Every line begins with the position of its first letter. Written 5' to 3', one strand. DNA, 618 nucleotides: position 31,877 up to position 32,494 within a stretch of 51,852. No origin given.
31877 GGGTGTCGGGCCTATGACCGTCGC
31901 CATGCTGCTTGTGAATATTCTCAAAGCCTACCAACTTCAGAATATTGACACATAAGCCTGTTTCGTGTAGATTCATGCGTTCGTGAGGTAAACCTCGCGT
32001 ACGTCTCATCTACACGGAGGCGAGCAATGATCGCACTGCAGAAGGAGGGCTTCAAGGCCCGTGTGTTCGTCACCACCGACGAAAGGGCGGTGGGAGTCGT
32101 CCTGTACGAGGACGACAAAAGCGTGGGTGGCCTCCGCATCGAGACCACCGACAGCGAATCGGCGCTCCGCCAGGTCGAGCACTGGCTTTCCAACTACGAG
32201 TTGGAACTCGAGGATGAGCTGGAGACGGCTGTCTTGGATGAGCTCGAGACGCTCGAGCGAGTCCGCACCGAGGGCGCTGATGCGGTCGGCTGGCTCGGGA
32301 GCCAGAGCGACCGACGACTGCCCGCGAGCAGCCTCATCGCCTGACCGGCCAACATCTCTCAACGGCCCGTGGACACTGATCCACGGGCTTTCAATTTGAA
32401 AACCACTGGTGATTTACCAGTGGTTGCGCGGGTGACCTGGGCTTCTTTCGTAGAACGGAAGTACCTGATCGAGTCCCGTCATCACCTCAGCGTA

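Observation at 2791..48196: Ten compositionally foreign, self-contained single-gene cassettes scattered through a housekeeping backbone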

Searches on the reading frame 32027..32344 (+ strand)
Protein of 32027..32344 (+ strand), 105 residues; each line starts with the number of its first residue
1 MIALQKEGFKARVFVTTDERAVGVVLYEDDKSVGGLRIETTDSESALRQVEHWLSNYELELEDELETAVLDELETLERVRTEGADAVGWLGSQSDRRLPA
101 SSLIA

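Call 4: search_protein_families(library=pfam, proteins=[window:32027-32344:+], max_evalue=0.01)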
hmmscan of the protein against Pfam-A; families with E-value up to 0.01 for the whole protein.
window:32027-32344:+ (105 aa): 0 families

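Call 35: search_protein_families(library=ncbifam, proteins=[window:32027-32344:+], max_evalue=0.01)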
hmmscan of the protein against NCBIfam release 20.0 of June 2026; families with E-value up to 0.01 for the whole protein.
window:32027-32344:+ (105 aa): 0 families

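Call 36: search_protein_families(library=phrogs, proteins=[window:32027-32344:+], max_evalue=0.01)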
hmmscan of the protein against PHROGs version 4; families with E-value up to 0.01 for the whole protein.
window:32027-32344:+ (105 aa): 0 families

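Call 37: search_protein_families(library=padloc, proteins=[window:32027-32344:+], max_evalue=0.01)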
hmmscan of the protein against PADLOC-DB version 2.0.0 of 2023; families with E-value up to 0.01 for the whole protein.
window:32027-32344:+ (105 aa): 1 family
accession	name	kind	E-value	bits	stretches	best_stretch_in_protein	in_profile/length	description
PDLC04785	PDC-M72B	-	0.00078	17.5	1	3-46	57-100/168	-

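Call 50: search_protein_families(library=pfam, proteins=[window:32027-32344:+], max_evalue=5)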
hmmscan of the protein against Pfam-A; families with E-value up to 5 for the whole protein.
window:32027-32344:+ (105 aa): 0 families
